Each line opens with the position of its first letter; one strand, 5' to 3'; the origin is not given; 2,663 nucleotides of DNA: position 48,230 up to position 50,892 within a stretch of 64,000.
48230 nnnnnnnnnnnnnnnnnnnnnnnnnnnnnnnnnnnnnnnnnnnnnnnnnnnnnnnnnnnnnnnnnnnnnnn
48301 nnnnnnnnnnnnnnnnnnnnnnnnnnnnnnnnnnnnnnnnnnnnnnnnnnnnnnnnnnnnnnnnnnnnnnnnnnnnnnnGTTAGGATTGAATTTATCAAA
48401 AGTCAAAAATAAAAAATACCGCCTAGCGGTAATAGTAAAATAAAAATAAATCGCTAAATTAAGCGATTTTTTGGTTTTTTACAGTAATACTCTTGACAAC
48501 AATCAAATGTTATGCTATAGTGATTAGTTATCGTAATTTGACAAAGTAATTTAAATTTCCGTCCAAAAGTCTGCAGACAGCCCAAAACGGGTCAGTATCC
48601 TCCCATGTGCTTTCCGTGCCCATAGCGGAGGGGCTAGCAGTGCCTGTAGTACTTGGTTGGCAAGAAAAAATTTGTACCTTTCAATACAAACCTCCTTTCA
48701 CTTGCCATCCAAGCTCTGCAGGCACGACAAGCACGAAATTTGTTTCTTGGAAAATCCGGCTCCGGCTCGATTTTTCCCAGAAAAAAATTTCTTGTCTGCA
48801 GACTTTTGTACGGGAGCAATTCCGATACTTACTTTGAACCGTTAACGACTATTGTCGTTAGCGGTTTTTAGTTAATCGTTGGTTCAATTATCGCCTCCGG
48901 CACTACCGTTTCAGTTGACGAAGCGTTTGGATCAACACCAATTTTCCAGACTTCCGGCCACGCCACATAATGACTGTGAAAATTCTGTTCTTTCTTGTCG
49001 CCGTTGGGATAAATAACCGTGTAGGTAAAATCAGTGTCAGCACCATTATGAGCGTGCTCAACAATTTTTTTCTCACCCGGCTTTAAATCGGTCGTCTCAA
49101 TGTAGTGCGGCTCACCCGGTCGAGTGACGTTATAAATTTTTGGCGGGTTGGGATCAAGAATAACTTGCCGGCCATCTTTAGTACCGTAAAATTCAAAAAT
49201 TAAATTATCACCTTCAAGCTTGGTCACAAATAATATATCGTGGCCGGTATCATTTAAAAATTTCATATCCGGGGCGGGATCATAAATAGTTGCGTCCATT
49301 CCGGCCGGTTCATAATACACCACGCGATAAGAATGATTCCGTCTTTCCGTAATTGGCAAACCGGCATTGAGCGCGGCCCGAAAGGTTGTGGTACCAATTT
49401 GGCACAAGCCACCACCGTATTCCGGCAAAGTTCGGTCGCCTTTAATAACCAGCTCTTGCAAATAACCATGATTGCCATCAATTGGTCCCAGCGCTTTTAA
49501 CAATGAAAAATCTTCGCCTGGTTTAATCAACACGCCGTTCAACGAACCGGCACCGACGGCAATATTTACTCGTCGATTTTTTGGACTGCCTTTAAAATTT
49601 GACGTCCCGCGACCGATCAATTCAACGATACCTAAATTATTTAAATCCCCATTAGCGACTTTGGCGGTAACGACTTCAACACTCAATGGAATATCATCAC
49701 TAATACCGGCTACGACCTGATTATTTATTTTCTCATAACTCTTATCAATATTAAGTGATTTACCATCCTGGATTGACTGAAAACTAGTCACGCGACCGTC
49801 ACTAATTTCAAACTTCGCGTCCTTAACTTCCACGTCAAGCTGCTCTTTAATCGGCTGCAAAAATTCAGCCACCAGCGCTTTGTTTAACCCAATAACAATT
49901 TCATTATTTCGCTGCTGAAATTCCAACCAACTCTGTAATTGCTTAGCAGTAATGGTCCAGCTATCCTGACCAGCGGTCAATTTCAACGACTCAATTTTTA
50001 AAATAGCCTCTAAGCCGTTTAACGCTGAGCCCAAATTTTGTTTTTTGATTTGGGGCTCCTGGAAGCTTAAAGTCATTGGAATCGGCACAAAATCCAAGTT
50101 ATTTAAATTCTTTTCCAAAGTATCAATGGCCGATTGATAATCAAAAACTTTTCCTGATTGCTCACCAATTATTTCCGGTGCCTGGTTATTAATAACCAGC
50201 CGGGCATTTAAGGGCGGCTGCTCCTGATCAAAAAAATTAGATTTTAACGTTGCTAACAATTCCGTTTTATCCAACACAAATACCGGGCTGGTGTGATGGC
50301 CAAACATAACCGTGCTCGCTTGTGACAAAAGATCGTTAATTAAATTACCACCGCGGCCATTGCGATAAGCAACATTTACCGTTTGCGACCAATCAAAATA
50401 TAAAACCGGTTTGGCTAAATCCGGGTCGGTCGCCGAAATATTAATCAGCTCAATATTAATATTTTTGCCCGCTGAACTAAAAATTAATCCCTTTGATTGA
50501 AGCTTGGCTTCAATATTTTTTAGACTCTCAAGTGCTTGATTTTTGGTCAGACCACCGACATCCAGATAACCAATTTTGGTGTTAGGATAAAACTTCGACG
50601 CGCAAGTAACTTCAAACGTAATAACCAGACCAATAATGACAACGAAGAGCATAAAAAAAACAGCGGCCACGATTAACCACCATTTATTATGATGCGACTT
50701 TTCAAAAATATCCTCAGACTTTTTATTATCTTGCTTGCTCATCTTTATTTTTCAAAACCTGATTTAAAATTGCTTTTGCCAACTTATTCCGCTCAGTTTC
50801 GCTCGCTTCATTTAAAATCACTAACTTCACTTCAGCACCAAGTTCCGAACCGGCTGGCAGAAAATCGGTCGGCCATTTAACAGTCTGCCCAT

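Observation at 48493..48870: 250-nt element with 17-22 bp terminal inverted repeats driven by a consensus promoter: ncRNA or MITE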

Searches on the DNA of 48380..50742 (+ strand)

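Call 4: search_rna_families(source=window, start=48380, end=48950, threshold=evalue, max_evalue=10, show_alignments=3)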
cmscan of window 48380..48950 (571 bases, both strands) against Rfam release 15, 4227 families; matches with E-value up to 10: 11.
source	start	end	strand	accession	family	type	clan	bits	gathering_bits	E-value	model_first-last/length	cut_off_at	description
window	48412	48503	-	RF01770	rimP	Cis-reg; leader;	-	27.8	47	0.02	1-102/102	no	Gammaprotebacteria rimP leader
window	48633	48732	-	RF03717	mir-3119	Gene; miRNA;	-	25.9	80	0.0046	1-85/85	no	mir-3119 microRNA precursor family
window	48835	48869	+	RF04201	MIR7510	Gene; miRNA;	-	19.4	93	0.44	1-79/79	no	MIR7510 microRNA precursor family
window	48414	48481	+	RF01770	rimP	Cis-reg; leader;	-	18.8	47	1.8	1-102/102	no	Gammaprotebacteria rimP leader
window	48715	48802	+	RF03556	mir-559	Gene; miRNA;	-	15.2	95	7.1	1-91/91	no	mir-559 microRNA precursor family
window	48435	48483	+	RF04346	Plastid-ccsA-ndhD-1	Cis-reg;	CL00154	15.1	48.5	4.7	7-55/57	no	Plastid-ccsA-ndhD-1 3UTR RNA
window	48433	48480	-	RF04346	Plastid-ccsA-ndhD-1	Cis-reg;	CL00154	14.9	48.5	5.2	1-57/57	no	Plastid-ccsA-ndhD-1 3UTR RNA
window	48827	48872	+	RF02412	snoR144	Gene; snRNA; snoRNA; HACA-box;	-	14.5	100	4.9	82-127/145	no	Small nucleolar RNA snoR144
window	48380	48485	+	RF00125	IS128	Gene; sRNA;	-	13.8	80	3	84-209/209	5'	IS128 RNA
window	48751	48802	-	RF00372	sroH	Gene; sRNA;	-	10.2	80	5.5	111-161/161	no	sroH RNA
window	48403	48479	+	RF01675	CrcZ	Gene; sRNA;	-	9.1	95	4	1-398/398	no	Pseudomonas sRNA CrcZ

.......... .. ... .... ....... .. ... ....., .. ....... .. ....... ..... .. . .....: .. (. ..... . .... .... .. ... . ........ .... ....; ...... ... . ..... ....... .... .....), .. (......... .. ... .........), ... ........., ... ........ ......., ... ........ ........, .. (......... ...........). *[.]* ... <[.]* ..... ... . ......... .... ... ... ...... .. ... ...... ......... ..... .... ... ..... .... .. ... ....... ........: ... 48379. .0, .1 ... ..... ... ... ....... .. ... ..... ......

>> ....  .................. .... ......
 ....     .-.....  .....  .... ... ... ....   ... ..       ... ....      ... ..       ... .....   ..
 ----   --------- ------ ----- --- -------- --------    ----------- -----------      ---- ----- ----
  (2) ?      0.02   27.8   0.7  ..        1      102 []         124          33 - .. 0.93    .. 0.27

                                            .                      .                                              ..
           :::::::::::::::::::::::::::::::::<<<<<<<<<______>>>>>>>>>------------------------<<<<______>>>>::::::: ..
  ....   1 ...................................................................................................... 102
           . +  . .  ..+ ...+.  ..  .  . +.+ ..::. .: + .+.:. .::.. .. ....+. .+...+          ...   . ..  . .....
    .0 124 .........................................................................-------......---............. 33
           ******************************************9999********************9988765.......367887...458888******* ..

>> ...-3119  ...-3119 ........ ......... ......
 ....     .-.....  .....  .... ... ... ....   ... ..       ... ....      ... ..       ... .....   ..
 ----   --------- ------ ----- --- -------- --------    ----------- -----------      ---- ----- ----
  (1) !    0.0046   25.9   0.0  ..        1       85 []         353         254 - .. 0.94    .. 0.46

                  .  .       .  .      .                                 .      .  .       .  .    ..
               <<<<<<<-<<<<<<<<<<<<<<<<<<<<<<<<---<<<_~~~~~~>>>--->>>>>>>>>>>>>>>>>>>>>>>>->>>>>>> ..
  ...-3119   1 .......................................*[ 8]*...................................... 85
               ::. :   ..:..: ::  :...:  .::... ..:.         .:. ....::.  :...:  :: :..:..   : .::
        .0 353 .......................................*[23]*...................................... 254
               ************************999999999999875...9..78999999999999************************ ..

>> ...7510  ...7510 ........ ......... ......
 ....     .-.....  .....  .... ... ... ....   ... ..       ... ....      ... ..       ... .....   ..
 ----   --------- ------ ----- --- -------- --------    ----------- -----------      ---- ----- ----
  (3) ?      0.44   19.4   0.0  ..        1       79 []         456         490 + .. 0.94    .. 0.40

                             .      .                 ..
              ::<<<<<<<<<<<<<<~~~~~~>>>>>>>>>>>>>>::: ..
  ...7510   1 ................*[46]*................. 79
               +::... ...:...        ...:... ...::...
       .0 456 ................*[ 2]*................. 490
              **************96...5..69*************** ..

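Call 59: build_rna_model(alignment_id=A2, structure=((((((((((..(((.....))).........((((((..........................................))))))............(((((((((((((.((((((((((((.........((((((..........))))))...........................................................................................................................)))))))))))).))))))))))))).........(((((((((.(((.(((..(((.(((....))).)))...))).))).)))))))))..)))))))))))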
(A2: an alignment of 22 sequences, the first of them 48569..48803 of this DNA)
Model R1 built from alignment A2 (22 sequences, 382 columns); structure: as given.
model positions 236; base pairs 71; branch points 3; effective number of sequences 1.21; information 0.59 bits per position. Calibrated on 0.2 Mb of random sequence (short: E-values are rough).
structure used (alignment columns):
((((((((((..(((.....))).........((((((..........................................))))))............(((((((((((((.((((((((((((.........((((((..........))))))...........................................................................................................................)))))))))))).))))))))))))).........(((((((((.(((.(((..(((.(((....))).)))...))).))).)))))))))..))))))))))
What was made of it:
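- Tried and rejected: A model trimmed to the inner 10 bp of P1 was used instead (call 59).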

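Call 60: search_with_rna_model(model_id=R1, sources=[window, L003, L004, L005, L006, L007, L008, L009, L010, L011, L012, L013, L014, L015, L016, L017, L018, L019, L020, L021, L022, L023, L024, L025, L026, L027, L028, L029, L030, L031, L032, L033, L034, L035, L036, L037, L038, L039, L040, L041, L042, L043, L044, L045, L046, L047, L048, L049, L050, L052, L053, L054, L055, L056, L057], max_evalue=1, make_alignment=true)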
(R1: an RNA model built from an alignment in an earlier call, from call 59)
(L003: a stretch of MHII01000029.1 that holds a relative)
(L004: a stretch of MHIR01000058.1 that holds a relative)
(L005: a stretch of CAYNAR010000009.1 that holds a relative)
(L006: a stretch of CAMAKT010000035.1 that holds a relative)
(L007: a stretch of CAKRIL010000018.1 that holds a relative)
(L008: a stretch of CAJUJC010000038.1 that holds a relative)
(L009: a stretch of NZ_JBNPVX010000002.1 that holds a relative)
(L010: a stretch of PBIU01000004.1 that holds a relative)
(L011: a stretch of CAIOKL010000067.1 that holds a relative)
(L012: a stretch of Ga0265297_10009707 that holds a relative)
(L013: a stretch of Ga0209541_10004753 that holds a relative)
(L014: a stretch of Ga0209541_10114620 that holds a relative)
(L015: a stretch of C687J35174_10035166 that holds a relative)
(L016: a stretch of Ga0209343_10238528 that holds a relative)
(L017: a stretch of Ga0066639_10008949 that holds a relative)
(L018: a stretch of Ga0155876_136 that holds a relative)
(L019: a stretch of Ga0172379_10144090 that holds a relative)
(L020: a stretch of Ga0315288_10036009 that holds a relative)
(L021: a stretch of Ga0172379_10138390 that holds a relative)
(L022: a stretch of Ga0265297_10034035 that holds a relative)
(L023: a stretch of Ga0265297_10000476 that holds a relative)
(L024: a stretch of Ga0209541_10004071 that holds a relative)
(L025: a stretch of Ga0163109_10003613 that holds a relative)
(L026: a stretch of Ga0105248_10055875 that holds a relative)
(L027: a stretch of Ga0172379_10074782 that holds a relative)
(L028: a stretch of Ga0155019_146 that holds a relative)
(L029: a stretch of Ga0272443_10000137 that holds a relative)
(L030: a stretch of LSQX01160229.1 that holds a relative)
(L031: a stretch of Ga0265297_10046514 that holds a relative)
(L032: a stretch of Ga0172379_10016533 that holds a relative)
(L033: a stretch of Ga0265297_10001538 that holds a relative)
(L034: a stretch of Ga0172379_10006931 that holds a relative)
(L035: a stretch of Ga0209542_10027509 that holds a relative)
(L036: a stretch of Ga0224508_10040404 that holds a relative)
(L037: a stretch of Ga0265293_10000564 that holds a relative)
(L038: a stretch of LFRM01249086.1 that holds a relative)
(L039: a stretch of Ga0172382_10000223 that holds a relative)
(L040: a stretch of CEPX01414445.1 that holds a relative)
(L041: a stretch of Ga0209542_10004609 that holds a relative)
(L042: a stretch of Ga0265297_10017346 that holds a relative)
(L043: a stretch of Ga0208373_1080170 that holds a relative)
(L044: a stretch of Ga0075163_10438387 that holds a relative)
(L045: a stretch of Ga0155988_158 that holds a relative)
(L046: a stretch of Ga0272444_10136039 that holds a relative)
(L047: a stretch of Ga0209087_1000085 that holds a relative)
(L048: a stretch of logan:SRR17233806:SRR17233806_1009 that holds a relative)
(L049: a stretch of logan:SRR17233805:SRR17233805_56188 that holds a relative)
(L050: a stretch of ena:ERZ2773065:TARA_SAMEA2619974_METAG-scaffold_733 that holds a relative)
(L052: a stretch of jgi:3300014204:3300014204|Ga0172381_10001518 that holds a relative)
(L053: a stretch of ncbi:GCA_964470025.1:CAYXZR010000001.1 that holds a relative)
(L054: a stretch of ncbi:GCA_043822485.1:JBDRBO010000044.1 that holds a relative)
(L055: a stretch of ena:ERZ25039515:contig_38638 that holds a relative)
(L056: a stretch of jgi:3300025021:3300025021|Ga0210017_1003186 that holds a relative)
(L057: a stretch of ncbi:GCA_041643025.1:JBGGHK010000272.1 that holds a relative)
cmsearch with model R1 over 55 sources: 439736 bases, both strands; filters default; matches with E-value up to 1: 75.
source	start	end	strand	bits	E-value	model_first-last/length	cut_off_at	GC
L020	1306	1549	-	258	7.9e-74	1-236/236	no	0.45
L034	11874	12111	+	257.3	1.3e-73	1-236/236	no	0.48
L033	4551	4788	-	256.3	2.5e-73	1-236/236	no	0.48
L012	6320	6561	-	255.4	4.6e-73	1-236/236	no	0.48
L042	5008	5241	-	247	1.4e-70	1-236/236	no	0.47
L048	4449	4683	-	245.4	4e-70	1-236/236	no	0.48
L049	2342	2576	-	245.4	4e-70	1-236/236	no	0.48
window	48569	48803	+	244.8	6.2e-70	1-236/236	no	0.48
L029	1356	1594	-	240.6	1.1e-68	1-236/236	no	0.47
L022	1344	1578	+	239.9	1.7e-68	1-236/236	no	0.49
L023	5658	5894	+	238.6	4.1e-68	1-236/236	no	0.44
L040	5489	5727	-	232.7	2.2e-66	1-236/236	no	0.44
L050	4514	4752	-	232.7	2.2e-66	1-236/236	no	0.44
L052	4463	4700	-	231.7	4.5e-66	1-236/236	no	0.45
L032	1386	1621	+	231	7.2e-66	1-236/236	no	0.43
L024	3602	3953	+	229.7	1.7e-65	1-236/236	no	0.45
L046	265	546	+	224.6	5.4e-64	1-236/236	no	0.51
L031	227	461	-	222.5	2.3e-63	1-236/236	no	0.46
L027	173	412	+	221.9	3.4e-63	1-236/236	no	0.5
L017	4580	4840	-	216.7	1.1e-61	1-236/236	no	0.44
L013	214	565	+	216.4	1.4e-61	1-236/236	no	0.4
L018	7536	7887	-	214.3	6e-61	1-236/236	no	0.41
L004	9870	10222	+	214.2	6.4e-61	1-236/236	no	0.41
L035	2543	2895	-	214.2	6.4e-61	1-236/236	no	0.41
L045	1566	1918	-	214.2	6.4e-61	1-236/236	no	0.41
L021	597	821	+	213.3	1.1e-60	1-236/236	no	0.48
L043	948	1172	+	213.3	1.1e-60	1-236/236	no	0.48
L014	213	468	-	211.3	4.6e-60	1-236/236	no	0.5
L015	302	557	+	211.3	4.6e-60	1-236/236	no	0.5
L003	8815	9070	+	201.9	2.7e-57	1-236/236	no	0.5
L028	1045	1300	-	201.9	2.7e-57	1-236/236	no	0.5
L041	9186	9441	-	201.9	2.7e-57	1-236/236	no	0.5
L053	4487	4737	-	195.4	2.1e-55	1-236/236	no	0.49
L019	1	171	+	164.8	2.2e-46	65-236/236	5'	0.45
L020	1306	1549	+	60.2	1.3e-15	1-236/236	no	0.45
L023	5658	5894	-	60.1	1.4e-15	1-236/236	no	0.44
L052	4463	4700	+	57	1.2e-14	1-236/236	no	0.45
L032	1386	1621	-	56.9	1.3e-14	1-236/236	no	0.43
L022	1344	1578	-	56.7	1.4e-14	1-236/236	no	0.49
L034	11874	12111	-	55.2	4e-14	1-236/236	no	0.48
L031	227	461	+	54.9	4.8e-14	1-236/236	no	0.46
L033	4551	4788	+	54.6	5.9e-14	1-236/236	no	0.48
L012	6320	6561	+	54.1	8.2e-14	1-236/236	no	0.48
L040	5489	5727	+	53.7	1.1e-13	1-236/236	no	0.44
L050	4514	4752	+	53.7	1.1e-13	1-236/236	no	0.44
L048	4449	4683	+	52.2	2.9e-13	1-236/236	no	0.48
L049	2342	2576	+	52.2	2.9e-13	1-236/236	no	0.48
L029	1356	1594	+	49.8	1.5e-12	1-236/236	no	0.47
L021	597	821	-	49.1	2.4e-12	1-236/236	no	0.48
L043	948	1172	-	49.1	2.4e-12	1-236/236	no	0.48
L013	214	565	-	48.1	4.7e-12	1-236/236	no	0.4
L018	7536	7887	+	47.3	8.1e-12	1-236/236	no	0.41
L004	9870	10222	-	47.3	8.1e-12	1-236/236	no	0.41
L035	2543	2895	+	47.3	8.1e-12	1-236/236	no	0.41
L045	1566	1918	+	47.3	8.1e-12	1-236/236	no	0.41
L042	5008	5241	+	45.8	2.2e-11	1-236/236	no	0.47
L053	4487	4737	+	43.3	1.2e-10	1-236/236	no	0.49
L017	4580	4840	+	43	1.5e-10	1-236/236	no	0.44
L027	173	412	-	42.8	1.7e-10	1-236/236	no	0.5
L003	8815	9070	-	41.1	5.4e-10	1-236/236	no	0.5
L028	1045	1300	+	41.1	5.4e-10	1-236/236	no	0.5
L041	9186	9441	+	41.1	5.4e-10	1-236/236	no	0.5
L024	3602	3953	-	39.8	1.3e-09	1-236/236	no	0.45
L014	213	468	+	37.2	7.5e-09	1-236/236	no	0.5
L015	302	557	-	37.2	7.5e-09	1-236/236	no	0.5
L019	103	166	-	23.8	6.8e-05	161-224/236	no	0.42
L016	697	982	+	23.5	8.2e-05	1-236/236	no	0.5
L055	4386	4529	-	22.7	0.00014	1-236/236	no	0.36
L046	478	541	-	22.5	0.00016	161-224/236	no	0.47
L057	4427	4646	-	22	0.00023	1-236/236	no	0.41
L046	335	466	-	18.8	0.002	74-156/236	no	0.49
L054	4355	4451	-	18.7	0.0022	1-236/236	no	0.27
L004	7989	8089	-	14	0.053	73-157/236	no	0.36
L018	9720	9820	+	14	0.053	73-157/236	no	0.36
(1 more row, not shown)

Alignment A3: 75 matches aligned to the model, 686 columns, each read 5' to 3' on its own strand. Consensus structure (alignment columns), stored with it:
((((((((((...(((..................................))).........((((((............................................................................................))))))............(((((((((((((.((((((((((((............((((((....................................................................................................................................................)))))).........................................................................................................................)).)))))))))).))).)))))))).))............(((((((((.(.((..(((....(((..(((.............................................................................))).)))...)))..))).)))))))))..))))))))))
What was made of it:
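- The covariance model scores 195-258 bits on the + strand and 37-60 bits on the reverse strand (call 60).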

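Call 64: search_rna_families(sources=[L016, L055, L057, L054], threshold=evalue, max_evalue=5)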
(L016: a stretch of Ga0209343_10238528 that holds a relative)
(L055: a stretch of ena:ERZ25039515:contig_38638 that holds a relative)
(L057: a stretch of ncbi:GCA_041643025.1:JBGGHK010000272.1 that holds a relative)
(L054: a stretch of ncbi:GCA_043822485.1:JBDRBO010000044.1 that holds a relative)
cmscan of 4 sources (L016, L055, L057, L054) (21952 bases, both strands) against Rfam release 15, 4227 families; matches with E-value up to 5: 25.
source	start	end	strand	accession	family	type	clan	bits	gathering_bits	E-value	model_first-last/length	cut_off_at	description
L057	1072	1143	-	RF00005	tRNA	Gene; tRNA;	CL00001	62.6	29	1.2e-11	1-71/71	no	tRNA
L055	1520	1635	+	RF03912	mir-4659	Gene; miRNA;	-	31.7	92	0.0051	1-73/73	no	mir-4659 microRNA precursor family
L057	1071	1143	+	RF04354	Plastid-ycf2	Cis-reg;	-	30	65.7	0.012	1-75/75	no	Plastid-ycf2 5UTR RNA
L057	4632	4717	+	RF03940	MIR9563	Gene; miRNA;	-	29.2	90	0.065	1-127/127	no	MIR9563 microRNA precursor family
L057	4638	4711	+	RF03717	mir-3119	Gene; miRNA;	-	29.1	80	0.02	1-85/85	no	mir-3119 microRNA precursor family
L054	6666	6788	-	RF02634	EF3314_EF3315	Gene; sRNA;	-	28.8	100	0.0045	1-141/141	no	Enterococcus sRNA EF3314_EF3315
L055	1520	1635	-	RF03912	mir-4659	Gene; miRNA;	-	28.3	92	0.045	1-73/73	no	mir-4659 microRNA precursor family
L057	4632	4717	-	RF03940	MIR9563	Gene; miRNA;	-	27.9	90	0.14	1-127/127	no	MIR9563 microRNA precursor family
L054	6688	6788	+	RF02634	EF3314_EF3315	Gene; sRNA;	-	27.9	100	0.0077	1-141/141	no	Enterococcus sRNA EF3314_EF3315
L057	4638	4711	-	RF03717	mir-3119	Gene; miRNA;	-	27.7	80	0.051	1-85/85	no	mir-3119 microRNA precursor family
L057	6160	6286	+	RF03717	mir-3119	Gene; miRNA;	-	27.7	80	0.053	1-85/85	no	mir-3119 microRNA precursor family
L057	6160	6286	-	RF03717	mir-3119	Gene; miRNA;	-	27.6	80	0.054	1-85/85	no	mir-3119 microRNA precursor family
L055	378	427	-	RF00069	SNORD24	Gene; snRNA; snoRNA; CD-box;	-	24.8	41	3.4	1-76/76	no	Small nucleolar RNA SNORD24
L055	4370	4494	-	RF01418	HIV_POL-1_SL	Cis-reg;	-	24.7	54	0.61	1-113/113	no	HIV pol-1 stem loop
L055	6189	6254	+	RF03657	MIR6145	Gene; miRNA;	-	24.6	53.4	0.56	1-78/78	no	MIR6145 microRNA precursor family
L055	6185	6257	+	RF03642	MIR5743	Gene; miRNA;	-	24.5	111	1.1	1-81/81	no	MIR5743 microRNA precursor family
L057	4623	4711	-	RF03344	mir-5365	Gene; miRNA;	-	24.3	70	0.46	1-78/78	no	mir-5365 microRNA precursor family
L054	2278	2321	+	RF03171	mir-1012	Gene; miRNA;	-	23.5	70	1.9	1-59/59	no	mir-1012 microRNA precursor family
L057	1073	1143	-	RF01684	mascRNA-menRNA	Gene;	-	23.2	42.5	1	1-56/56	no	MALAT1-associated small cytoplasmic RNA/MEN beta RNA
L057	4627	4715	+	RF00739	MIR476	Gene; miRNA;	-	23.2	80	3.7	1-92/92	no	MIR476 microRNA precursor family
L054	5152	5201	+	RF01726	SAM-II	Cis-reg; riboswitch;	-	21.8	44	4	1-60/60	no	SAM-II riboswitch aptamer (SAM-II long loop)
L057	6586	6642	+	RF03566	mir-4875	Gene; miRNA;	-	21.2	90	4.7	1-73/73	no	mir-4875 microRNA precursor family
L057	4620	4713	-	RF00749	mir-208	Gene; miRNA;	-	19.7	56.4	3.3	1-77/77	no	mir-208 microRNA precursor family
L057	965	1031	+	RF02486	GlsR23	Gene; snRNA; snoRNA; HACA-box;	-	19.5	100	5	20-118/151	no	Small nucleolar RNA GlsR23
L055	2367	2555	-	RF02563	CbSR3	Gene; antisense;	-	19.3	101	1.9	1-198/198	no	Coxiella burnetii sRNA 3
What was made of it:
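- On 6S RNA: No hit at E <= 10 for the window element or at E <= 5 for the reduced forms (calls 4, 64).
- The Rfam 6S model gives no hit even at E <= 10 (calls 4, 64).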
